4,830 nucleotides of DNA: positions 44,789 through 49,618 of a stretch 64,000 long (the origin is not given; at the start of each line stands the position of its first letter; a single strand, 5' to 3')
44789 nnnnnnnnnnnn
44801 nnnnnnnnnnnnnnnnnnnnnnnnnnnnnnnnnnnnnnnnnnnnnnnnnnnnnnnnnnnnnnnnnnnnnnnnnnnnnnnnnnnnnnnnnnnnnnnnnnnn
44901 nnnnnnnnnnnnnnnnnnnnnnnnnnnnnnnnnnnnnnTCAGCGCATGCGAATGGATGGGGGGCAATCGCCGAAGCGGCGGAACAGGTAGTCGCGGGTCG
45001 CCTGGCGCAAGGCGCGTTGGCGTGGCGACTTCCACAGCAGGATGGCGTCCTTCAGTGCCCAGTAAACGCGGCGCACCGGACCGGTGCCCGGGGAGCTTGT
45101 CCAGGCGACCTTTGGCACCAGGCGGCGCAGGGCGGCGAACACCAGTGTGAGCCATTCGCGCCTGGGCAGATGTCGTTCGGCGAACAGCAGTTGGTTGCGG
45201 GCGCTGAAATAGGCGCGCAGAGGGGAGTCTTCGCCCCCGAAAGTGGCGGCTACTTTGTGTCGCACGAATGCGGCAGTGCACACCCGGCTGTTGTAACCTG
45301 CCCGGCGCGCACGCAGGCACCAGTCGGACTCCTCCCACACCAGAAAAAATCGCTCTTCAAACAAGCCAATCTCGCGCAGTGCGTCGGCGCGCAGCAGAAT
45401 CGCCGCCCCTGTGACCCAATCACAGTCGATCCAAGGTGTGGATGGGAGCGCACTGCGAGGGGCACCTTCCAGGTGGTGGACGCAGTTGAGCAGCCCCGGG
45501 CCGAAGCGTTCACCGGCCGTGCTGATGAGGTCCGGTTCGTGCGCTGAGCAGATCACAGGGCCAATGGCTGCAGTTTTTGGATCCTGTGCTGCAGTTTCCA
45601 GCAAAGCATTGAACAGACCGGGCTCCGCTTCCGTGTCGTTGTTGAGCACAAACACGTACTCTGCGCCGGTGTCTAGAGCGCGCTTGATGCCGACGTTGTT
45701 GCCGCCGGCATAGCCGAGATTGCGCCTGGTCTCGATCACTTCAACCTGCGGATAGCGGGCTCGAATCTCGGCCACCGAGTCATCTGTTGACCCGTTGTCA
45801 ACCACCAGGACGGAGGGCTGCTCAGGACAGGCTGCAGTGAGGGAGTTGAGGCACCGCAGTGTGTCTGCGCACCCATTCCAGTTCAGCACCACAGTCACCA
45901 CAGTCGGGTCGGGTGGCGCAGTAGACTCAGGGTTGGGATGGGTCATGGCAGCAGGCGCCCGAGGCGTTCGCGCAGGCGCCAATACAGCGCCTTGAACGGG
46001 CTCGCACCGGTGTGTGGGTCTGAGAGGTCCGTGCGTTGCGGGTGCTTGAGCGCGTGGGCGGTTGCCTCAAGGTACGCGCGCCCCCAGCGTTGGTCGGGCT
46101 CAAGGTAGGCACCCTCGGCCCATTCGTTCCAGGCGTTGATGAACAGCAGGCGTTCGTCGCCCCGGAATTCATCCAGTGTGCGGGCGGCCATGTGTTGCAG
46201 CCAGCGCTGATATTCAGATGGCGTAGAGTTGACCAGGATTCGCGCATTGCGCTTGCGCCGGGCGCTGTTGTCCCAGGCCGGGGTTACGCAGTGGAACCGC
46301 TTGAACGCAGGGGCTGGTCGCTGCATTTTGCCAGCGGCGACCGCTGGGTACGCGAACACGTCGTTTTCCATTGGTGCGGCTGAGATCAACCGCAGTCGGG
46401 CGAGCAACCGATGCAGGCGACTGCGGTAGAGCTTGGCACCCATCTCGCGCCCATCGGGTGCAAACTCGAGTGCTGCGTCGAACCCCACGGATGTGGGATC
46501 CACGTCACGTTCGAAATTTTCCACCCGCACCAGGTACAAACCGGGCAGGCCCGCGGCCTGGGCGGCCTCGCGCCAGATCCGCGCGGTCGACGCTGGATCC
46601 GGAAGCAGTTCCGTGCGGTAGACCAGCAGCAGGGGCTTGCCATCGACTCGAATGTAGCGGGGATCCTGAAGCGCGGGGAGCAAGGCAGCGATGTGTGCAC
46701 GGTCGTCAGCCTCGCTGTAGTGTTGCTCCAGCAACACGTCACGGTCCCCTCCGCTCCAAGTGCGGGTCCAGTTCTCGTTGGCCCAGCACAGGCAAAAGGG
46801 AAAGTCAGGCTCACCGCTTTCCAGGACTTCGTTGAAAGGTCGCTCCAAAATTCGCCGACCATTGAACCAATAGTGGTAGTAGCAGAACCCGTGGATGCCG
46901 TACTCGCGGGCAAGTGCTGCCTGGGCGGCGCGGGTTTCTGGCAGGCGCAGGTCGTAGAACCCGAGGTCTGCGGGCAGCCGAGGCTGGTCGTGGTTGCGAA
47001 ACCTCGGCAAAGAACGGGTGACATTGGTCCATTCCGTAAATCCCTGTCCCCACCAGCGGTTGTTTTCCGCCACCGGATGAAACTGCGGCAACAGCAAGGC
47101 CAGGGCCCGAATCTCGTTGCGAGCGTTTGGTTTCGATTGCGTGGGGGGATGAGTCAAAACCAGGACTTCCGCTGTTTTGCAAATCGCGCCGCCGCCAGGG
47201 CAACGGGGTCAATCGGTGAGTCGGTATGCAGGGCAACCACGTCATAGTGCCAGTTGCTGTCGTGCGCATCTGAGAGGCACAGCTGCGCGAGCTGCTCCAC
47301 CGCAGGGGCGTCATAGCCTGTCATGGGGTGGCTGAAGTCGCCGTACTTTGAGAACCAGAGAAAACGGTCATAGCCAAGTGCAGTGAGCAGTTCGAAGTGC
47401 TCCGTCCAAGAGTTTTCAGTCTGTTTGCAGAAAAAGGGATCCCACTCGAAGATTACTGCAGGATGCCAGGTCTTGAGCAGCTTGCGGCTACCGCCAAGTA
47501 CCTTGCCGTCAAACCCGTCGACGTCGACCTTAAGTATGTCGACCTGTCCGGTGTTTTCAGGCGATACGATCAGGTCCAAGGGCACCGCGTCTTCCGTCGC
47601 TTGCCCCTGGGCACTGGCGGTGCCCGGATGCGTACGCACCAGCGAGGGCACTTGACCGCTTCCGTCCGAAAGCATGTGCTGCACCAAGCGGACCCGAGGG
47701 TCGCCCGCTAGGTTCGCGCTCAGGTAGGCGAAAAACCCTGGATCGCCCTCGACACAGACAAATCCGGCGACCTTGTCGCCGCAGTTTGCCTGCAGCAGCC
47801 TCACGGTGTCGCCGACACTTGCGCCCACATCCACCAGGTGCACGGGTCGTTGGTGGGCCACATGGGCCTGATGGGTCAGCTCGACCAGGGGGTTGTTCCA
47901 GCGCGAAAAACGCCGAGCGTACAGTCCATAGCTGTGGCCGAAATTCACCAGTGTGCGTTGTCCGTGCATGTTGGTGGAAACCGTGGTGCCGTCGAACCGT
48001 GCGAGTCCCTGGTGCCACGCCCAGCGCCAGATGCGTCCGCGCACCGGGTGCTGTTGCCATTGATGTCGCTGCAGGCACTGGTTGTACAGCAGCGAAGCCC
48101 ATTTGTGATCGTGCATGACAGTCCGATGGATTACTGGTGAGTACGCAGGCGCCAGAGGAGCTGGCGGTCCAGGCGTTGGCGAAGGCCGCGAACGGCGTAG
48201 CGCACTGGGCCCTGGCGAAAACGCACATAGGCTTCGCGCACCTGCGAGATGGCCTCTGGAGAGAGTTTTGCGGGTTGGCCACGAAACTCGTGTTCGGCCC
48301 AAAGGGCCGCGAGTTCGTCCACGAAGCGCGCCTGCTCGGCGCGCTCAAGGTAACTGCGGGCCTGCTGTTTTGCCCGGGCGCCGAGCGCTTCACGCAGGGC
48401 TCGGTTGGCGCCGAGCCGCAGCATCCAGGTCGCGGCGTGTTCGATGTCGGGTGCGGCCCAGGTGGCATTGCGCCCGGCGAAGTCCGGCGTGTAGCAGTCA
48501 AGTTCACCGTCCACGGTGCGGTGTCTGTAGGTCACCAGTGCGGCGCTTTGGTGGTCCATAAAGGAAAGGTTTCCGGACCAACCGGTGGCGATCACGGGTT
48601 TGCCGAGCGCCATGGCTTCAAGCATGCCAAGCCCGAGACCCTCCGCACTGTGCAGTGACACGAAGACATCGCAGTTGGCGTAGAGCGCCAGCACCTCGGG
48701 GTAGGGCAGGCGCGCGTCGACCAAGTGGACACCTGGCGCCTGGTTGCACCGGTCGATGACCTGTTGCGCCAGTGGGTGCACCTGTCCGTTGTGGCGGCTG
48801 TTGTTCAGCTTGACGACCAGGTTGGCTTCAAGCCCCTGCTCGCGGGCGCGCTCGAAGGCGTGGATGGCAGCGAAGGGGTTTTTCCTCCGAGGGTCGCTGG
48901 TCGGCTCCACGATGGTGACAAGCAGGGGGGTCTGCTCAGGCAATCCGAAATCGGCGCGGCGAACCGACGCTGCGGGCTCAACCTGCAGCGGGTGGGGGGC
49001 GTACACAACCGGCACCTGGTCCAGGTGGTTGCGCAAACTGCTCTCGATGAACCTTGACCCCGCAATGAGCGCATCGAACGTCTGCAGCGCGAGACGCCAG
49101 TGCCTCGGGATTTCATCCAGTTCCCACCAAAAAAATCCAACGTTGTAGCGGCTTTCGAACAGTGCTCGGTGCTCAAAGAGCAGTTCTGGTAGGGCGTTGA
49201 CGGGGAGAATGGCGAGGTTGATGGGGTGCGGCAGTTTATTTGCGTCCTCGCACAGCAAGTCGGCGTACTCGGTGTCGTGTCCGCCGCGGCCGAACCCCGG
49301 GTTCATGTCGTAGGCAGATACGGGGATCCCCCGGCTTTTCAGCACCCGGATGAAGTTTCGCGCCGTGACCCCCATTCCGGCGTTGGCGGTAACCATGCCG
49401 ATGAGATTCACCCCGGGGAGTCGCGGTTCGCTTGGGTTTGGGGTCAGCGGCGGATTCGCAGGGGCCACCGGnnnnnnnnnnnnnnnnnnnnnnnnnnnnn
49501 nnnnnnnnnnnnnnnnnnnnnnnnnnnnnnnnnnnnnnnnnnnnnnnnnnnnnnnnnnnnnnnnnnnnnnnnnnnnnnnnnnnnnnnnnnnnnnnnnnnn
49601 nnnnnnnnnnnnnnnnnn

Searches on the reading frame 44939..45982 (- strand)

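Call 9: search_protein_families(library=pfam, proteins=[window:44939-45982:-], max_evalue=0.0001)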
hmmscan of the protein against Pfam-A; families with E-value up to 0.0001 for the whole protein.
window:44939-45982:- (347 aa): 3 families
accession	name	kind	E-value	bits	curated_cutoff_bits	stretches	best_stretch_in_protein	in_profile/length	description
PF00535.33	Glycos_transf_2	-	4.2e-18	66.3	23.3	1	33-156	5-128/168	Glycosyl transferase family 2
PF13641.12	Glyco_tranf_2_3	-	2.4e-10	41.3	27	1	28-248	3-217/230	Glycosyltransferase like family 2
PF13632.12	Glyco_trans_2_3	-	3.3e-08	34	27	1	109-256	1-137/198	Glycosyl transferase family group 2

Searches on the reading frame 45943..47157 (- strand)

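Call 9: search_protein_families(library=pfam, proteins=[window:45943-47157:-], max_evalue=0.0001)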
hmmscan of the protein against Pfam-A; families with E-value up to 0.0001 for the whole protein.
window:45943-47157:- (404 aa): 1 family
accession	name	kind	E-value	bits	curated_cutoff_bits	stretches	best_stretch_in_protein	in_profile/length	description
PF14307.12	Glyco_tran_WbsX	-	3.5e-141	471.2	25.1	1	19-366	2-350/350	Glycosyltransferase WbsX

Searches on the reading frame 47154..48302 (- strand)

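Call 10: search_protein_families(library=pfam, proteins=[window:47154-48302:-], max_evalue=0.0001)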
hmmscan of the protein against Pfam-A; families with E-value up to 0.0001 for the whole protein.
window:47154-48302:- (382 aa): 1 family
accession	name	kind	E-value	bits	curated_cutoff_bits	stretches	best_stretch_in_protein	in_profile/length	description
PF05050.19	Methyltransf_21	-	3.3e-11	44.1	22.7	1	158-311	1-171/173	Methyltransferase FkbM domain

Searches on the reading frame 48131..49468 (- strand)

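Call 10: search_protein_families(library=pfam, proteins=[window:48131-49468:-], max_evalue=0.0001)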
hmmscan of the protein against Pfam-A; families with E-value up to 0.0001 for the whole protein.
window:48131-49468:- (445 aa): 3 families
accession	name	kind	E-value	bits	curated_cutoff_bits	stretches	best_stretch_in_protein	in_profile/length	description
PF00534.26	Glycos_transf_1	-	1.5e-11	44.6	26.4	1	194-309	26-136/172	Glycosyl transferases group 1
PF13692.12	Glyco_trans_1_4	-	2.7e-11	44.3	27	1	194-312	13-124/142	Glycosyl transferases group 1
PF20706.3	GT4-conflict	-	5e-06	26.2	26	1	141-309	157-325/385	Family 4 Glycosyltransferase in conflict systems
